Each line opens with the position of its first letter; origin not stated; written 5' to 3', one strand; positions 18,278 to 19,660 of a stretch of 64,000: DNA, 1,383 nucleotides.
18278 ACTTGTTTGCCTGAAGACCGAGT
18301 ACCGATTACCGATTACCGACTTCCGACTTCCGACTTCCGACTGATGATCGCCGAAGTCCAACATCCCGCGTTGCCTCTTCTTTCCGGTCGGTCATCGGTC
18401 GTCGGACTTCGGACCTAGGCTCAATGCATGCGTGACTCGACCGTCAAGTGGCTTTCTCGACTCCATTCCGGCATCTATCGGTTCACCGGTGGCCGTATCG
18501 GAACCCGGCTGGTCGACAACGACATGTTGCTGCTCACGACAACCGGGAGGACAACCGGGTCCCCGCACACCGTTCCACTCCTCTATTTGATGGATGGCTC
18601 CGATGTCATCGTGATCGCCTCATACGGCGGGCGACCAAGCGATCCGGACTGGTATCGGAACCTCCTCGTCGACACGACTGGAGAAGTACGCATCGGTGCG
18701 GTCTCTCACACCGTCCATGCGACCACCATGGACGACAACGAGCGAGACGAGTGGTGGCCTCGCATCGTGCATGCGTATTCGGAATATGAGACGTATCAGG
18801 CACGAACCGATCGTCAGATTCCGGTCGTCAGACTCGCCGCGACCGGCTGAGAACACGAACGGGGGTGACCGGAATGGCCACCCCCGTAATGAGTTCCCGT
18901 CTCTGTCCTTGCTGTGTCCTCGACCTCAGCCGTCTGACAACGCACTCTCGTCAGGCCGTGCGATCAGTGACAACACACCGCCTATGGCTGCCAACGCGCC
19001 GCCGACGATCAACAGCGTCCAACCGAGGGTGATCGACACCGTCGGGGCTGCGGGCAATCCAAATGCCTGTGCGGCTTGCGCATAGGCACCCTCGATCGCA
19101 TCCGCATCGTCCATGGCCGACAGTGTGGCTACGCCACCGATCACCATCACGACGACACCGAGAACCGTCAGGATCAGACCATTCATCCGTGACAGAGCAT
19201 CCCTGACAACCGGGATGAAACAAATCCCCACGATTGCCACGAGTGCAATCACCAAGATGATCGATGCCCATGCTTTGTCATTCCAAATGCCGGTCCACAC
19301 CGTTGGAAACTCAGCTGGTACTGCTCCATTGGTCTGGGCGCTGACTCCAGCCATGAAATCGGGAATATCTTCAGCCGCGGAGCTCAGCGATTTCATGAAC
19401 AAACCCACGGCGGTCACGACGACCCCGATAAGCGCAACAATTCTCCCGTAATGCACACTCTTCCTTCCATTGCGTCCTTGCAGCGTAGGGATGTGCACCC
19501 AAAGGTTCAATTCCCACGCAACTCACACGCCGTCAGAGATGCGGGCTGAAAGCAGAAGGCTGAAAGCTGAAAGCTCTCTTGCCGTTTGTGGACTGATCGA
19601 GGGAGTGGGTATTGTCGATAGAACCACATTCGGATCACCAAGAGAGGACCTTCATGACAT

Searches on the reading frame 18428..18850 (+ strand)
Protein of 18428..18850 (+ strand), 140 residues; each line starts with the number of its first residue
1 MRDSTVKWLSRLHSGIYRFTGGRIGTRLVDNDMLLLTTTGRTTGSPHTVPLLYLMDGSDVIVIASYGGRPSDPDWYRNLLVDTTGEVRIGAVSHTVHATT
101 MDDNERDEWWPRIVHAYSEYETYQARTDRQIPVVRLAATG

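Call 38: search_protein_families(library=pfam, proteins=[window:18428-18850:+], max_evalue=0.001)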
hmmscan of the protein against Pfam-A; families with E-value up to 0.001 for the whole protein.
window:18428-18850:+ (140 aa): 1 family
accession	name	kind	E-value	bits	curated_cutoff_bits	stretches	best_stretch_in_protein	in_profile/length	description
PF04075.20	F420H2_quin_red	-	1.3e-37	129.3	22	1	10-134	2-126/130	F420H(2)-dependent quinone reductase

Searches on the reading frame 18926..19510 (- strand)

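Call 38: search_protein_families(library=pfam, proteins=[window:18926-19510:-], max_evalue=0.001)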
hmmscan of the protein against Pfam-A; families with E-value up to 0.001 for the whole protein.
window:18926-19510:- (194 aa): 2 families
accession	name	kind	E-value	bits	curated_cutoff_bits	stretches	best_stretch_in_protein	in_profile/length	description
PF09534.15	Trp_oprn_chp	-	2.3e-05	24.8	29.6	1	77-190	37-145/180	Tryptophan-associated transmembrane protein (Trp_oprn_chp)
PF06157.16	DUF973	-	4.6e-05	23.2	26.4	1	19-181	8-150/309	Protein of unknown function (DUF973)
